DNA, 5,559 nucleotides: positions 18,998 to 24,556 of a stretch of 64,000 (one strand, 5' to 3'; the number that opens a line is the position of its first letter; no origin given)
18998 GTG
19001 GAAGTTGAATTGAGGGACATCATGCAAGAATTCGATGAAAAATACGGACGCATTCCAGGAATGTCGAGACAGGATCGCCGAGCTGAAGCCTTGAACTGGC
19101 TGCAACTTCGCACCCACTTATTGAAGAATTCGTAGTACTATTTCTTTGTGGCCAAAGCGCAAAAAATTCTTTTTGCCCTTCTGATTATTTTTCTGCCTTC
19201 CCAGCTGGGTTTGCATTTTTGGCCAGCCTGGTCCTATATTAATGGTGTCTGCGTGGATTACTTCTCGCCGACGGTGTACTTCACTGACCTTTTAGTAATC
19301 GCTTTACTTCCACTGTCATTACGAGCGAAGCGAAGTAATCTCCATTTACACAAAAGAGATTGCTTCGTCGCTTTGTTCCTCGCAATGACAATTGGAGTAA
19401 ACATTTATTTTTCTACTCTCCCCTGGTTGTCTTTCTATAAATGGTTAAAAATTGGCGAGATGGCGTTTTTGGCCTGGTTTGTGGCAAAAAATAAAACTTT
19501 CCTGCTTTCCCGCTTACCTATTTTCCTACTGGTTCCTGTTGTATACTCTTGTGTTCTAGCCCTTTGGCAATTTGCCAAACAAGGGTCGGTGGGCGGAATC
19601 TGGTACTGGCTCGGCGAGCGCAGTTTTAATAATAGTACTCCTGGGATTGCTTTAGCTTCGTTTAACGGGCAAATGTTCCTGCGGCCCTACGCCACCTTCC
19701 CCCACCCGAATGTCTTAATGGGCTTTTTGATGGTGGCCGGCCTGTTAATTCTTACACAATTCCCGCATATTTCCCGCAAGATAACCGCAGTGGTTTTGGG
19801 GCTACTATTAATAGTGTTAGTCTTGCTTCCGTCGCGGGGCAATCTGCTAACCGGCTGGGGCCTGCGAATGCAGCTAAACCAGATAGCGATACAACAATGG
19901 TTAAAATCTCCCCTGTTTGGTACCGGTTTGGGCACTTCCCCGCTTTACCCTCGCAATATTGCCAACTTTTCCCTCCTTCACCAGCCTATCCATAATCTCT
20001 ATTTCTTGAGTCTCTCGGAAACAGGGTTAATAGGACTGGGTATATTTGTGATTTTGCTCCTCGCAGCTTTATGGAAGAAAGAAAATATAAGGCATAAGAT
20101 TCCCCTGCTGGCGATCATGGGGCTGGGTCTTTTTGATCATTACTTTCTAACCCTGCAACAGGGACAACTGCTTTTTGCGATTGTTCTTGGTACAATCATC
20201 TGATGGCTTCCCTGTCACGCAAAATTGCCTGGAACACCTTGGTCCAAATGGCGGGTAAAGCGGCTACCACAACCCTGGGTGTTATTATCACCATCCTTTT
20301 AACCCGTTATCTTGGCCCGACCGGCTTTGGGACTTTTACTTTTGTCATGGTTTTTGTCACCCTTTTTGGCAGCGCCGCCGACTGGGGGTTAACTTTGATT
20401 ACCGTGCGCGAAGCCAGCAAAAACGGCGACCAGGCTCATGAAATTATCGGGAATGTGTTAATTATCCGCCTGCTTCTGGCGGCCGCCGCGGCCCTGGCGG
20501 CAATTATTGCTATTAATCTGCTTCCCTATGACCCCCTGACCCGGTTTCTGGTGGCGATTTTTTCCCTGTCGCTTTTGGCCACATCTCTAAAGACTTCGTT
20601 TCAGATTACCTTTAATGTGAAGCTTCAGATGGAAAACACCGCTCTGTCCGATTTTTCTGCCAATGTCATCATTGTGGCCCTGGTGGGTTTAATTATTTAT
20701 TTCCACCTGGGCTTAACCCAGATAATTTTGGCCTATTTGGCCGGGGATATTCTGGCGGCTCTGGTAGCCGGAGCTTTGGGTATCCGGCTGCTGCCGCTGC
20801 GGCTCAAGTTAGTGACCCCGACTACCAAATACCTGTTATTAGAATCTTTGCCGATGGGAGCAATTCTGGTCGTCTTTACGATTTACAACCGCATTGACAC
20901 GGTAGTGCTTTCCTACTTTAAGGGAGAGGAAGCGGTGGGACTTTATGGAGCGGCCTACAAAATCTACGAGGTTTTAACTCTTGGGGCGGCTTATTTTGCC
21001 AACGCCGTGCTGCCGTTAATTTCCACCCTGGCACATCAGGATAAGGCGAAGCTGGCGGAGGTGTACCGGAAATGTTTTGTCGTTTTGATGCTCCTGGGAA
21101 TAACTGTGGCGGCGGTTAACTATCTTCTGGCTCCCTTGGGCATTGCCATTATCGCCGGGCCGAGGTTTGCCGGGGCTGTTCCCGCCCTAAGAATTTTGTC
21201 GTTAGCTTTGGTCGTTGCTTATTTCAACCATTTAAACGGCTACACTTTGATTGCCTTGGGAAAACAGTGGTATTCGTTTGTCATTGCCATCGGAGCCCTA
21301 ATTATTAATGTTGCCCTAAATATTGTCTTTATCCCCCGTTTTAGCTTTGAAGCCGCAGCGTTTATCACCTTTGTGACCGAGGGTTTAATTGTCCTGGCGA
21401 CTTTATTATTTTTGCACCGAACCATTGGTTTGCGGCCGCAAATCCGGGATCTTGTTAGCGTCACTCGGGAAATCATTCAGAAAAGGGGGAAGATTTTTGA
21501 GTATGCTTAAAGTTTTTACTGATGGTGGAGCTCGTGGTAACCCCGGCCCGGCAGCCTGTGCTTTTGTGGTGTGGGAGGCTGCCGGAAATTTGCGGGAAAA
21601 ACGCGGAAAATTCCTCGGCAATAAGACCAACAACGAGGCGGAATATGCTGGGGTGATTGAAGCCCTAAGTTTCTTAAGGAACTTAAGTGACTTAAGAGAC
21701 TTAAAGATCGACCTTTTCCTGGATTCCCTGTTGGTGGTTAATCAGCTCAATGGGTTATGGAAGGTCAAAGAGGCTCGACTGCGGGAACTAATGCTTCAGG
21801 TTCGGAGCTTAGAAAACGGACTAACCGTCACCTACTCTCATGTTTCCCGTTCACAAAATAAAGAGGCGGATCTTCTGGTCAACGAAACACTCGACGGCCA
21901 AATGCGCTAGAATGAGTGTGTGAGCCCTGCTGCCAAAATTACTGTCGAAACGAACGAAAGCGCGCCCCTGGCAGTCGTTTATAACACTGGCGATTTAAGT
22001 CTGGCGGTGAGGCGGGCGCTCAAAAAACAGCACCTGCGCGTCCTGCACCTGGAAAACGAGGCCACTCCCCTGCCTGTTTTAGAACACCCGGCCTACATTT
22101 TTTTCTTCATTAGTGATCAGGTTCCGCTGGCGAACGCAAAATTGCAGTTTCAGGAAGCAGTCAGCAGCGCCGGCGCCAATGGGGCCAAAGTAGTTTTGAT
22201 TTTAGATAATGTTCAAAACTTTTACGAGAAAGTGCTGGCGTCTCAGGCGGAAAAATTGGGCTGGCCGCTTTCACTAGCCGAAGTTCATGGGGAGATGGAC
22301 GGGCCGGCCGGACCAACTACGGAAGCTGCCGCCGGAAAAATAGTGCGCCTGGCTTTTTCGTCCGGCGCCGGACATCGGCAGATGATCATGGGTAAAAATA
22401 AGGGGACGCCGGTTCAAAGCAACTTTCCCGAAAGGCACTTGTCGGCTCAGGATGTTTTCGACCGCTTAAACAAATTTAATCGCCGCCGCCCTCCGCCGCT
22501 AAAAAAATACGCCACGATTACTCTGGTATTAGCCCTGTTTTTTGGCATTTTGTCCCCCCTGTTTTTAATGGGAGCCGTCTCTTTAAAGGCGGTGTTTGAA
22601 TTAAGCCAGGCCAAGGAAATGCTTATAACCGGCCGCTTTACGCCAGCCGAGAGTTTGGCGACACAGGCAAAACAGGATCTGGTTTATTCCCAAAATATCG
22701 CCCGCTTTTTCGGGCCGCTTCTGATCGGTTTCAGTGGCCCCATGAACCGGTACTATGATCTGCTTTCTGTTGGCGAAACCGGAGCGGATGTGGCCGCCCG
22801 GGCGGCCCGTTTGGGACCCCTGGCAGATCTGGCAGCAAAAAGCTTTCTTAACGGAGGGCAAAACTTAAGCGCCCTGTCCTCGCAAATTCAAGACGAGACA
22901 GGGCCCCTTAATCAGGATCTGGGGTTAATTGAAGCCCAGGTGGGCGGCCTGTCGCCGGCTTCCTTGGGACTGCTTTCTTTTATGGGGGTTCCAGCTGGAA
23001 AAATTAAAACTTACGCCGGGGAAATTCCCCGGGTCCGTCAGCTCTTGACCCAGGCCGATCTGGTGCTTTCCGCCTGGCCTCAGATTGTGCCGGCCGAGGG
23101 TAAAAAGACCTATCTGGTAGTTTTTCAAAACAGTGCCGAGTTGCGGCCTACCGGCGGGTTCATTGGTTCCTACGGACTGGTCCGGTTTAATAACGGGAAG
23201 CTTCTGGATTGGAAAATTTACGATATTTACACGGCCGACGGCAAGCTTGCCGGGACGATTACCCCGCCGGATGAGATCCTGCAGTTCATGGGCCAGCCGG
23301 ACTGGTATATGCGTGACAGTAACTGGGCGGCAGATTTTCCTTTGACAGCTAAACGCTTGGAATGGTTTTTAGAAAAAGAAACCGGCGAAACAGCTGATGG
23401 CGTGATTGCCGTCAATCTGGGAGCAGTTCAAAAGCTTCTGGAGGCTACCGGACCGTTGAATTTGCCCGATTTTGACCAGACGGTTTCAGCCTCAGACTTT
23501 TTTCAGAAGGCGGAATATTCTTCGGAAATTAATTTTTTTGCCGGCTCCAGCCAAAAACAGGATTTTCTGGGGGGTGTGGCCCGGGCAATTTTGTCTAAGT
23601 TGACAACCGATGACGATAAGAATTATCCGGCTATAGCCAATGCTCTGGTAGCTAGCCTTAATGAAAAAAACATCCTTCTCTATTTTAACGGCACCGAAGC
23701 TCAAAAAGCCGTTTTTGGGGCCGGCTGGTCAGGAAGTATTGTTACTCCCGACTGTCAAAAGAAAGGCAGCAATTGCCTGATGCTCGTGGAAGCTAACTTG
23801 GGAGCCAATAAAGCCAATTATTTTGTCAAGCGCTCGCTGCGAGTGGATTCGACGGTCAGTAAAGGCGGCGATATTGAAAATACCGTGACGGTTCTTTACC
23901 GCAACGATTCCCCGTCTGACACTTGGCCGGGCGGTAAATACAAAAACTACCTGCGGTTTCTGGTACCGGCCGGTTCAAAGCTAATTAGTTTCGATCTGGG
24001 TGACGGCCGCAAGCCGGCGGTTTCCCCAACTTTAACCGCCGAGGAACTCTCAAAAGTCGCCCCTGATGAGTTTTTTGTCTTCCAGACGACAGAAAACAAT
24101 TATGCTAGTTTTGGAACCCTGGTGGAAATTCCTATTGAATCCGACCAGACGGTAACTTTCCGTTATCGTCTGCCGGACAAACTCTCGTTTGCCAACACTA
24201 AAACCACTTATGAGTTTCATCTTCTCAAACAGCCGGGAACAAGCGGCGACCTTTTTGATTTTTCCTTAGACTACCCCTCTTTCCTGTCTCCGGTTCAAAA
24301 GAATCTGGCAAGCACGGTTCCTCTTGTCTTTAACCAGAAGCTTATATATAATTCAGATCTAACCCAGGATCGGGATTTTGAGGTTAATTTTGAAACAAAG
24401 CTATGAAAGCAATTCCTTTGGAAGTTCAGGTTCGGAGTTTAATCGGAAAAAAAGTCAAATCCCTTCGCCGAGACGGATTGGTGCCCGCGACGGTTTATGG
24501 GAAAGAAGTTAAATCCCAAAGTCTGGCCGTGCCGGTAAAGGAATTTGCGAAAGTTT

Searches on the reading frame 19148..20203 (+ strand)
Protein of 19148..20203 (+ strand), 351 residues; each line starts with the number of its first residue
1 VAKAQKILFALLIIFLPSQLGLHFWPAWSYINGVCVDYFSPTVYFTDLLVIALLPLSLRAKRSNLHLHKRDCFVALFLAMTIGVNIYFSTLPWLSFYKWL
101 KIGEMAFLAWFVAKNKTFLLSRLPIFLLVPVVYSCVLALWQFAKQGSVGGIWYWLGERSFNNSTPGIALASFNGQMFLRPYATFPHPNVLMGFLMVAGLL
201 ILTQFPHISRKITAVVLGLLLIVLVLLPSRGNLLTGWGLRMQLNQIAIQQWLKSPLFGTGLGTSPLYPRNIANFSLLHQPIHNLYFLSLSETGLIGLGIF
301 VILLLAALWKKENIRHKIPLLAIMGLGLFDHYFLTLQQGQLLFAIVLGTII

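Call 32: search_protein_families(library=pfam, proteins=[window:19148-20203:+], max_evalue=0.00001)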
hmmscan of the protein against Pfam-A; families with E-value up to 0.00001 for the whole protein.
window:19148-20203:+ (351 aa): 1 family
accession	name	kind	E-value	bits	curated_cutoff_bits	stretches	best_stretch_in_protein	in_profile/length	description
PF04932.20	Wzy_C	-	8.5e-07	29.3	31.7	1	193-301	22-149/149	O-Antigen ligase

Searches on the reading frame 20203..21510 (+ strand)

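Call 32: search_protein_families(library=pfam, proteins=[window:20203-21510:+], max_evalue=0.00001)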
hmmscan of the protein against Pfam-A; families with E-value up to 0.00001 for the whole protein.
window:20203-21510:+ (435 aa): 2 families
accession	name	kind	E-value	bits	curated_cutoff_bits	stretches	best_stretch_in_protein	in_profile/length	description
PF01943.22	Polysacc_synt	-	1.9e-29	103.4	28.2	1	11-275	4-272/274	Polysaccharide biosynthesis protein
PF13440.11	Polysacc_synt_3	-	9.4e-18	64.9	23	1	32-327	1-293/293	Polysaccharide biosynthesis protein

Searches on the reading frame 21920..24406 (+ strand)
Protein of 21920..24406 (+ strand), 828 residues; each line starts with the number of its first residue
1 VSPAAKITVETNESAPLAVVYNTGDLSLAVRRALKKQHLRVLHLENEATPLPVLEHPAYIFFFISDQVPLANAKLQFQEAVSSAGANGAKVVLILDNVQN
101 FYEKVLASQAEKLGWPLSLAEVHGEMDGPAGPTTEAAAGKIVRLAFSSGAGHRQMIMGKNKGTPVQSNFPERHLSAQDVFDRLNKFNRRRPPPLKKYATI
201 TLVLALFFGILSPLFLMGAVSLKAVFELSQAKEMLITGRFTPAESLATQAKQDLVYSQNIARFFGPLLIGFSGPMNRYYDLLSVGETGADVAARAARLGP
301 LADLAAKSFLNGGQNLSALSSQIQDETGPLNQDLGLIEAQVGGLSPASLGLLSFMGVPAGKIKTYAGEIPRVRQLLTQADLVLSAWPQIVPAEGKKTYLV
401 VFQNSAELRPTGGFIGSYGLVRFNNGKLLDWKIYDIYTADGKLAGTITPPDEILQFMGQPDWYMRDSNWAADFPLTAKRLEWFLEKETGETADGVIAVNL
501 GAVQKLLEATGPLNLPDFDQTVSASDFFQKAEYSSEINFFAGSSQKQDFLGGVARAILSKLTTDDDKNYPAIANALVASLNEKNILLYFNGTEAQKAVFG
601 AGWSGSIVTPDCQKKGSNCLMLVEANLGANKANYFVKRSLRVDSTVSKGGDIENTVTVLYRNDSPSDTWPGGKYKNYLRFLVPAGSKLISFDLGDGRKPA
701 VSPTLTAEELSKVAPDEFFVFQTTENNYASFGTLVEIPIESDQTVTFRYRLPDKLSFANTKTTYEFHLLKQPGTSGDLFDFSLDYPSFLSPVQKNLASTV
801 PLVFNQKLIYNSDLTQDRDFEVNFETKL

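Call 67: search_protein_families(library=pfam, proteins=[window:21920-24406:+], max_evalue=0.00001)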
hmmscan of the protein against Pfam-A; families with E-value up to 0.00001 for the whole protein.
window:21920-24406:+ (828 aa): 1 family
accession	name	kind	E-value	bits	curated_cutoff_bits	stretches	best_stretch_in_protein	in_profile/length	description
PF13196.11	DUF4012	-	9.1e-31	107.7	28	1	393-526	1-134/144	Protein of unknown function (DUF4012)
